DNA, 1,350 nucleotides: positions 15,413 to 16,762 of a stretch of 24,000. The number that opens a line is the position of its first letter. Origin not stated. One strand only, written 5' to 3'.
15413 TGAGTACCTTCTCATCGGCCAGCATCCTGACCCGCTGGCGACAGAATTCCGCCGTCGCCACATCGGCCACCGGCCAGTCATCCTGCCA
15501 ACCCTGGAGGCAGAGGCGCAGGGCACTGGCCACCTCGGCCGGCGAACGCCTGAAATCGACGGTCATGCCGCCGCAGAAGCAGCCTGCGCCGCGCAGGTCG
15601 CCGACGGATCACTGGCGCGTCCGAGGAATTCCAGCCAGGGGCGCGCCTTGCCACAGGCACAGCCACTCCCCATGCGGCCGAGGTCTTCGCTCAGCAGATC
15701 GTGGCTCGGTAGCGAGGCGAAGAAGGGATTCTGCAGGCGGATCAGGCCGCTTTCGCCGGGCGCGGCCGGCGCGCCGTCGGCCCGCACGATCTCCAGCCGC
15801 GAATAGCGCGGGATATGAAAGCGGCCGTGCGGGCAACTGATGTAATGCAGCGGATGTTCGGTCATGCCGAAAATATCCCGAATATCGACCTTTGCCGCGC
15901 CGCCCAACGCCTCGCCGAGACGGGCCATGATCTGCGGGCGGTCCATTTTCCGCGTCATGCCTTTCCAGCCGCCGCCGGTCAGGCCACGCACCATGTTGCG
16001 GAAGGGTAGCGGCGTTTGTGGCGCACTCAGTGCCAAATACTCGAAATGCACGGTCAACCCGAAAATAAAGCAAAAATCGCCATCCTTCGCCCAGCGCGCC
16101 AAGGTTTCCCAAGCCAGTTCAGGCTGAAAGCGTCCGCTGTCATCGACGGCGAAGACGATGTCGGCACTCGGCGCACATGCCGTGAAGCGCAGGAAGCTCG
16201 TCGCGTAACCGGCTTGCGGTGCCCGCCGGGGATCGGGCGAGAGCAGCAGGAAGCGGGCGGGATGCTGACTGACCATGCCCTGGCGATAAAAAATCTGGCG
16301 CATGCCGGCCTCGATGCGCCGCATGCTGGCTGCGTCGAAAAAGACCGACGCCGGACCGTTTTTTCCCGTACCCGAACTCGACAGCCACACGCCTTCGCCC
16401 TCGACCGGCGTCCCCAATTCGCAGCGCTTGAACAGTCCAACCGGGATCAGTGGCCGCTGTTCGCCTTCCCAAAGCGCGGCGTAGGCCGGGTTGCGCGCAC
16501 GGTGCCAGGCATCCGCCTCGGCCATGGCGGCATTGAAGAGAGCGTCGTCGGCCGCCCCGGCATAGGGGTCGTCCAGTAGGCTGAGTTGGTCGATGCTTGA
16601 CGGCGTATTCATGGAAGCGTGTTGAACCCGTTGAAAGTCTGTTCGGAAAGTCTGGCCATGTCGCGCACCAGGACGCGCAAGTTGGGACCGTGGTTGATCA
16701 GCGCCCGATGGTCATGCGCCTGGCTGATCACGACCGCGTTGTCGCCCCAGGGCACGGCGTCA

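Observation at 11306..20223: Seven-gene translationally coupled operon: a luciferase-less LuxE/LuxC fatty-acid-reductase module joined to a radical SAM enzyme, an LCAT-like hydrolase, an SDR and a cytoplasmic Ntn acylase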

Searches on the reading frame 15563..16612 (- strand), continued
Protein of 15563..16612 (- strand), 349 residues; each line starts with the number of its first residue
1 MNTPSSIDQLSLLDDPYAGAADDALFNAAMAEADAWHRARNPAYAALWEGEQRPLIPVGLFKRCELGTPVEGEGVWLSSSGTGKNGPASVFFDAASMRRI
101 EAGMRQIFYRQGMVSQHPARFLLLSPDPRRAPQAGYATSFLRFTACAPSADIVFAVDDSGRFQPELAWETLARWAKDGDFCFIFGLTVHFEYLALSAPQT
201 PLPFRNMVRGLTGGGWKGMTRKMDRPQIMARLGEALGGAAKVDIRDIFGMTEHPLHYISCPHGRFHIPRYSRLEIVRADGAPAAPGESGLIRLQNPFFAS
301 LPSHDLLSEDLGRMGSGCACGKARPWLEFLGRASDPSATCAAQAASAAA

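Call 27: get_annotated_region(hit=H1, flank=9000)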
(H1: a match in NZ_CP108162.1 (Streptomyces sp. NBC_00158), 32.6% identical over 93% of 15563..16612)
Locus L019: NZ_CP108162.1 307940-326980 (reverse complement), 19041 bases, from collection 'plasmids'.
description: Streptomyces sp. NBC_00158 plasmid unnamed1, complete sequence
organism: Streptomyces sp. NBC_00158 (NCBI taxid 2903627)
taxonomy: Bacteria; Actinomycetota; Actinomycetes; Kitasatosporales; Streptomycetaceae; Streptomyces; Streptomyces sp. NBC 00158
host: -; source: -; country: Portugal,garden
typing (MOB-suite, as given by PLSDB): non-mobilizable
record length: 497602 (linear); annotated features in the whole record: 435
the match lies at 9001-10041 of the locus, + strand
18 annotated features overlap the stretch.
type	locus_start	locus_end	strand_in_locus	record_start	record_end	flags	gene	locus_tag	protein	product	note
CDS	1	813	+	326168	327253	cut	-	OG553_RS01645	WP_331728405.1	hypothetical protein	-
CDS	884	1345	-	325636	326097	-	-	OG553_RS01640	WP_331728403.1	VOC family protein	-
CDS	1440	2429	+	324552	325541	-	-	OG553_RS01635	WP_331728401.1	YafY family protein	-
CDS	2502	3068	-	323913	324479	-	-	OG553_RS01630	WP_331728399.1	DUF6817 domain-containing protein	-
CDS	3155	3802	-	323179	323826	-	-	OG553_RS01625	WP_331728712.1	NAD(P)H oxidoreductase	-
CDS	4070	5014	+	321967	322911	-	-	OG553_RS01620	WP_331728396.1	AraC family transcriptional regulator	-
CDS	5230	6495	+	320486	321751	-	-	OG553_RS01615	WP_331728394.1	phenylacetate--CoA ligase family protein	-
CDS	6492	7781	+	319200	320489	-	-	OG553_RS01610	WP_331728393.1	MFS transporter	GO:0055085 - transmembrane transport [Evidence IEA]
CDS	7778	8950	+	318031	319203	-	-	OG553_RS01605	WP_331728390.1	GNAT family N-acetyltransferase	-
CDS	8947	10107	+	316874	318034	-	-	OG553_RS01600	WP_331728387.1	acyl-protein synthase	-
CDS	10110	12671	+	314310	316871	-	-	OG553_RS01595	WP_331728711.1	acyl-CoA reductase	GO:0008218 - bioluminescence [Evidence IEA]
CDS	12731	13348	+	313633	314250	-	-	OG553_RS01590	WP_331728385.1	nucleoside/nucleotide kinase family protein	-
CDS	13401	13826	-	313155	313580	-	-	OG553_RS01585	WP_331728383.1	peptidase inhibitor family I36 protein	-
CDS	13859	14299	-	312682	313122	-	-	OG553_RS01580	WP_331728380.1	peptidase inhibitor family I36 protein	-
CDS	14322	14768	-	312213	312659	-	-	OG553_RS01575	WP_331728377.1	peptidase inhibitor family I36 protein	-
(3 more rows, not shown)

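Call 28: get_annotated_region(hit=H9, flank=9000)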
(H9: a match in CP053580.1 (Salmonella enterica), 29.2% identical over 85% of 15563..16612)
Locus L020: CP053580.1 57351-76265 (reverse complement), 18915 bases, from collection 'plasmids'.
description: Salmonella enterica strain 94-0093 plasmid unnamed, complete sequence
organism: Salmonella enterica (NCBI taxid 28901)
taxonomy: Bacteria; Pseudomonadota; Gammaproteobacteria; Enterobacterales; Enterobacteriaceae; Salmonella; Salmonella enterica
host: -; source: -; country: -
typing (MOB-suite, as given by PLSDB): conjugative; replicon IncFIB,IncFII,IncFII; relaxase MOBC,MOBF; mating-pair formation MPF_T
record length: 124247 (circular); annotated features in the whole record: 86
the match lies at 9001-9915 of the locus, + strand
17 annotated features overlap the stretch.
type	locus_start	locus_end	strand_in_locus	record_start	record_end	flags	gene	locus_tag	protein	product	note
CDS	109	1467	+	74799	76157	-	-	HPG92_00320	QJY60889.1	IS1182 family transposase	-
CDS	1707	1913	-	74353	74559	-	-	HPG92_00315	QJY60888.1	hypothetical protein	-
CDS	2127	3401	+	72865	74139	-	-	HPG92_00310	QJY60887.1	HlyD family secretion protein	-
CDS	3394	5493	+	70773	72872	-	-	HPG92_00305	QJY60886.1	peptidase domain-containing ABC transporter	-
CDS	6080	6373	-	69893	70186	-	-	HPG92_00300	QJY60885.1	hypothetical protein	-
CDS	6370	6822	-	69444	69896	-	-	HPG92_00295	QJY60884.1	hypothetical protein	-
CDS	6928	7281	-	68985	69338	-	-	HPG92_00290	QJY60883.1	hypothetical protein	-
CDS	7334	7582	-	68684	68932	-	-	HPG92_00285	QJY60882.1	DUF883 domain-containing protein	-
CDS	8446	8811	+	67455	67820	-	-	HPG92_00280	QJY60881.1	hypothetical protein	-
CDS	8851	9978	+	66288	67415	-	-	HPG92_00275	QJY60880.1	acyl-protein synthase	-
CDS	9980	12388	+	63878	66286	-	-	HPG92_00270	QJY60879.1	AMP-binding protein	-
CDS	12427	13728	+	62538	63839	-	-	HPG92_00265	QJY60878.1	phenylacetate--CoA ligase family protein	-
CDS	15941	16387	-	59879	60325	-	-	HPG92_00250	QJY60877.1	recombinase family protein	-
CDS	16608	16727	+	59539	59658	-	-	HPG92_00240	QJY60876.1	helix-turn-helix domain-containing protein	-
CDS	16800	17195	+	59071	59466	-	-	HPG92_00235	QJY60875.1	recombinase family protein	-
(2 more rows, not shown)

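Call 33: search_protein_families(library=pfam, proteins=[L018:8504-9964:+], max_evalue=10)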
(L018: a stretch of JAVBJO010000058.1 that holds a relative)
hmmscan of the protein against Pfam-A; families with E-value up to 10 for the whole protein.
L018:8504-9964:+ (486 aa): 1 family
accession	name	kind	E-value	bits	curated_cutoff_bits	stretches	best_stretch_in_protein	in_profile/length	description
PF06072.16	Herpes_US9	-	0.26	11.6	23.7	1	422-449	29-56/61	Alphaherpesvirus tegument protein US9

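Call 34: search_protein_families(library=padloc, proteins=[window:15563-16612:-], max_evalue=0.01)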
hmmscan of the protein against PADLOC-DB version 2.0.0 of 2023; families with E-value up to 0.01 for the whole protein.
window:15563-16612:- (349 aa): 0 families

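Call 41: find_encoding_contigs(protein=P0078, flank=10000, max_places=2)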
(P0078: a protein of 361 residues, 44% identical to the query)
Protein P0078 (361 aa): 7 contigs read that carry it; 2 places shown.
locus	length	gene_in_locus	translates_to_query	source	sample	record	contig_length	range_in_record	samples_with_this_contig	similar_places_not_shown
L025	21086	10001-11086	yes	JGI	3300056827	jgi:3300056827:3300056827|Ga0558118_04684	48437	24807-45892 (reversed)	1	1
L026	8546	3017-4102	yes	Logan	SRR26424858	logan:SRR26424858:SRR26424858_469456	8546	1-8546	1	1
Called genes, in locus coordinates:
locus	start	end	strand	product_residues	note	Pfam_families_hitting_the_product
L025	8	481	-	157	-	-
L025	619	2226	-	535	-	PF01565:FAD_binding_4, PF02913:FAD-oxidase_C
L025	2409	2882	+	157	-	-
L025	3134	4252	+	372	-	PF00482:T2SSF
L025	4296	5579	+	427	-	PF00437:T2SSE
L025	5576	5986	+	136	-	-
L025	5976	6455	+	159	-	-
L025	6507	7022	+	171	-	-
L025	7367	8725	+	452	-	PF04055:Radical_SAM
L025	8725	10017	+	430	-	PF02450:LCAT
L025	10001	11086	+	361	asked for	PF04443:LuxE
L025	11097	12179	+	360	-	PF05893:LuxC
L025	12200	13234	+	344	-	PF01073:3Beta_HSD, PF01370:Epimerase, PF02719:Polysacc_synt_2, PF04321:RmlD_sub_bind (weak), PF05368:NmrA, PF13460:NAD_binding_10, PF16363:GDP_Man_Dehyd, PF07993:NAD_binding_4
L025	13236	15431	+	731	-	PF01804:Penicil_amidase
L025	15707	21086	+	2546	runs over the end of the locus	-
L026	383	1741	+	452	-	PF04055:Radical_SAM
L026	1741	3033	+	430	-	PF02450:LCAT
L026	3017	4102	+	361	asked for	PF04443:LuxE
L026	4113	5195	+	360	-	PF05893:LuxC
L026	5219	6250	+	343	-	PF01073:3Beta_HSD, PF01370:Epimerase, PF02719:Polysacc_synt_2, PF04321:RmlD_sub_bind (weak), PF05368:NmrA, PF13460:NAD_binding_10, PF16363:GDP_Man_Dehyd, PF07993:NAD_binding_4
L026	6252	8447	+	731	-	PF01804:Penicil_amidase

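Call 70: list_cluster_members(proteins=[P0059, P0244, P0240])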
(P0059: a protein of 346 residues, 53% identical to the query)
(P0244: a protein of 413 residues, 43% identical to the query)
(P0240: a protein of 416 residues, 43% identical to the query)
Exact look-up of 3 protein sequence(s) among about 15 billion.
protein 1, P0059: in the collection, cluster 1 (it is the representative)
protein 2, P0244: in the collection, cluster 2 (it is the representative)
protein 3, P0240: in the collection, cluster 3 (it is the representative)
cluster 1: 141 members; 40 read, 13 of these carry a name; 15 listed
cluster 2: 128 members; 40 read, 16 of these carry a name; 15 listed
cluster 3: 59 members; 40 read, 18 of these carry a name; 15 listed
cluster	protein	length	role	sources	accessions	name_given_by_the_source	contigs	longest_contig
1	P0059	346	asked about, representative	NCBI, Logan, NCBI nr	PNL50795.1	hypothetical protein CEP63_016980 [Proteus mirabilis]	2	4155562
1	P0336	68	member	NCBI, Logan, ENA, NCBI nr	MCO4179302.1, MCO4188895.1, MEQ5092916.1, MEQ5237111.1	hypothetical protein [Proteus terrae]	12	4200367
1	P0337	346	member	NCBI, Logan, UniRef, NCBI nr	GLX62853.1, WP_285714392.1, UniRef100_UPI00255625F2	hypothetical protein KMU_08940 [Proteus vulgaris] | LuxE/PaaK family acyltransferase n=1 Tax=Proteus vulgaris TaxID=585 RepID=UPI00255625F2 | hypothetical protein [Proteus vulgaris]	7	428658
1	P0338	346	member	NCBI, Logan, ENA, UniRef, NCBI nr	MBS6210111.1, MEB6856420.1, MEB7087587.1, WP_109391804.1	hypothetical protein NA898_03340 [Proteus cibi] | Acyl-protein synthetase LuxE domain-containing protein n=1 Tax=Proteus cibi TaxID=2050966 ... | hypothetical protein [Proteus cibi]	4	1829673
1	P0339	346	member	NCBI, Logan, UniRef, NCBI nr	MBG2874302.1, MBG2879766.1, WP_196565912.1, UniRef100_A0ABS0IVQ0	hypothetical protein I4902_10835 [Proteus alimentorum] | Acyl-protein synthetase LuxE domain-containing protein n=1 Tax=Proteus alimentorum ... | hypothetical protein [Proteus alimentorum]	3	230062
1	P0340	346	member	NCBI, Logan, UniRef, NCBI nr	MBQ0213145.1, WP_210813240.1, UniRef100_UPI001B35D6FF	hypothetical protein KAH51_06675 [Proteus vulgaris] | LuxE/PaaK family acyltransferase n=1 Tax=Proteus vulgaris TaxID=585 RepID=UPI001B35D6FF | hypothetical protein [Proteus vulgaris]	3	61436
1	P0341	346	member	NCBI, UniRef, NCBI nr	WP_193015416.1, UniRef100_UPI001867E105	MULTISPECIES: hypothetical protein [Gammaproteobacteria] | LuxE/PaaK family acyltransferase n=1 Tax=Gammaproteobacteria TaxID=1236 ...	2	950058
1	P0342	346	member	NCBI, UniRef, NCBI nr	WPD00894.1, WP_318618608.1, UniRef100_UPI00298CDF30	hypothetical protein [Proteus terrae] | LuxE/PaaK family acyltransferase n=1 Tax=Proteus terrae TaxID=1574161 RepID=UPI00298CDF30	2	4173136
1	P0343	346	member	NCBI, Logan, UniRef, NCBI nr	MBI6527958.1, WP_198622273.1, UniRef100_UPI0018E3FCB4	hypothetical protein JEP40_02285 [Proteus vulgaris] | LuxE/PaaK family acyltransferase n=1 Tax=Proteus vulgaris TaxID=585 RepID=UPI0018E3FCB4 | hypothetical protein [Proteus vulgaris]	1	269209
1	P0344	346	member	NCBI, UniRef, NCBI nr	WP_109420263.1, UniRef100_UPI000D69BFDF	hypothetical protein [Proteus terrae] | LuxE/PaaK family acyltransferase n=1 Tax=Proteus terrae TaxID=1574161 RepID=UPI000D69BFDF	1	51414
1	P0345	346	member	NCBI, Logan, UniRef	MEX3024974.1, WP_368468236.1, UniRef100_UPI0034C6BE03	hypothetical protein [Proteus sp. STS61-E] | LuxE/PaaK family acyltransferase n=1 Tax=Proteus sp. STS61-E TaxID=3237301 ...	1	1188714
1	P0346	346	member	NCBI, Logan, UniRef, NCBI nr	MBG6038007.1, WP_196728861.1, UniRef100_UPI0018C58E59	hypothetical protein I5F12_07970 [Proteus cibarius] | LuxE/PaaK family acyltransferase n=2 Tax=Proteus terrae TaxID=1574161 RepID=UPI0018C58E59 | hypothetical protein [Proteus terrae]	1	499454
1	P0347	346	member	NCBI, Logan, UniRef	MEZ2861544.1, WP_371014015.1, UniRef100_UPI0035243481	LuxE/PaaK family acyltransferase [Proteus terrae] | LuxE/PaaK family acyltransferase n=1 Tax=Proteus terrae TaxID=1574161 RepID=UPI0035243481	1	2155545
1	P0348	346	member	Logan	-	-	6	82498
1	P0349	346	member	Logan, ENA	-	-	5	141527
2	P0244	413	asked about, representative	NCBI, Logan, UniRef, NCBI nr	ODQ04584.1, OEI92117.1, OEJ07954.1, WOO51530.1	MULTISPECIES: lipase/acyltransferase domain-containing protein [Enterobacterales] | lipase/acyltransferase domain-containing protein n=1 Tax=Enterobacterales TaxID=91347 ... | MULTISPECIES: hypothetical protein [Enterobacterales]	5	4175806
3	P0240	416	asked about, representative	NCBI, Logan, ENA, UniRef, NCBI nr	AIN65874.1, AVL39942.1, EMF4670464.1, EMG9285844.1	lipase/acyltransferase domain-containing protein [Providencia stuartii] | lipase/acyltransferase domain-containing protein n=1 Tax=Providencia TaxID=586 ... | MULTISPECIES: hypothetical protein [Providencia]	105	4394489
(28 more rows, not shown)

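Call 76: search_solved_structures(query=A1, max_evalue=0.01, show_alignments=1)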
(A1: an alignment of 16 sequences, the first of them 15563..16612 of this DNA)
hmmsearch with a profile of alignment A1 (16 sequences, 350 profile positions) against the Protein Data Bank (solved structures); distinct sequences matched with E-value up to 0.01: 2.
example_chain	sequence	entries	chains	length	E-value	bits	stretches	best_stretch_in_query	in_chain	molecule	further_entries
7xc6_E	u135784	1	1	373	1.1e-17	67.2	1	6-314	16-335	LuxE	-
9s3l_A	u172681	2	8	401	0.0014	20.9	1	243-336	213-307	Phenylacetate-CoA ligase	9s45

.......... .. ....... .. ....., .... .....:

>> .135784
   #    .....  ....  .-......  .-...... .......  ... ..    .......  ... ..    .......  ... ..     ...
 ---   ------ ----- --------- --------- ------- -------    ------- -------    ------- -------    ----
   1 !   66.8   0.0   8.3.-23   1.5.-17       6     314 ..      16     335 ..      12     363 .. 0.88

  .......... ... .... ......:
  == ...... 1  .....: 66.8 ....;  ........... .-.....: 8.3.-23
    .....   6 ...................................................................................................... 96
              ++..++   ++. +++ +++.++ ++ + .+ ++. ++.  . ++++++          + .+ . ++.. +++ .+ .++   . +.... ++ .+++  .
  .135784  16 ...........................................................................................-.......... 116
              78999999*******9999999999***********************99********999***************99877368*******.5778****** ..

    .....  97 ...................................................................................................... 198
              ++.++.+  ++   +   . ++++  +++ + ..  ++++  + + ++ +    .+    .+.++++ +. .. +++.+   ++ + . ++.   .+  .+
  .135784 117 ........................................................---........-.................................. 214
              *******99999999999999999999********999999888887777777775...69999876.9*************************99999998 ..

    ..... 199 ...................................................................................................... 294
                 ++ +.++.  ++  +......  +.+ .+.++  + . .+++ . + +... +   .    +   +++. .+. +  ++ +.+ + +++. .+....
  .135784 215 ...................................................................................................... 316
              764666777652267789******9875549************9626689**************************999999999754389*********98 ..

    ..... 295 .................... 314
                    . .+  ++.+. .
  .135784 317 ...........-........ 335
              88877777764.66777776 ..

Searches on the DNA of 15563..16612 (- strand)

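Call 26: search_dna_similar(query=L005:10001-13900:+, collection=ecoli_genomes, mode=distant, max_evalue=0.00001)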
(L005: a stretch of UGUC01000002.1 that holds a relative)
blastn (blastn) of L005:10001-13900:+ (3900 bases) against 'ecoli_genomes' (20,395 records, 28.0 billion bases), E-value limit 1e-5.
No match.
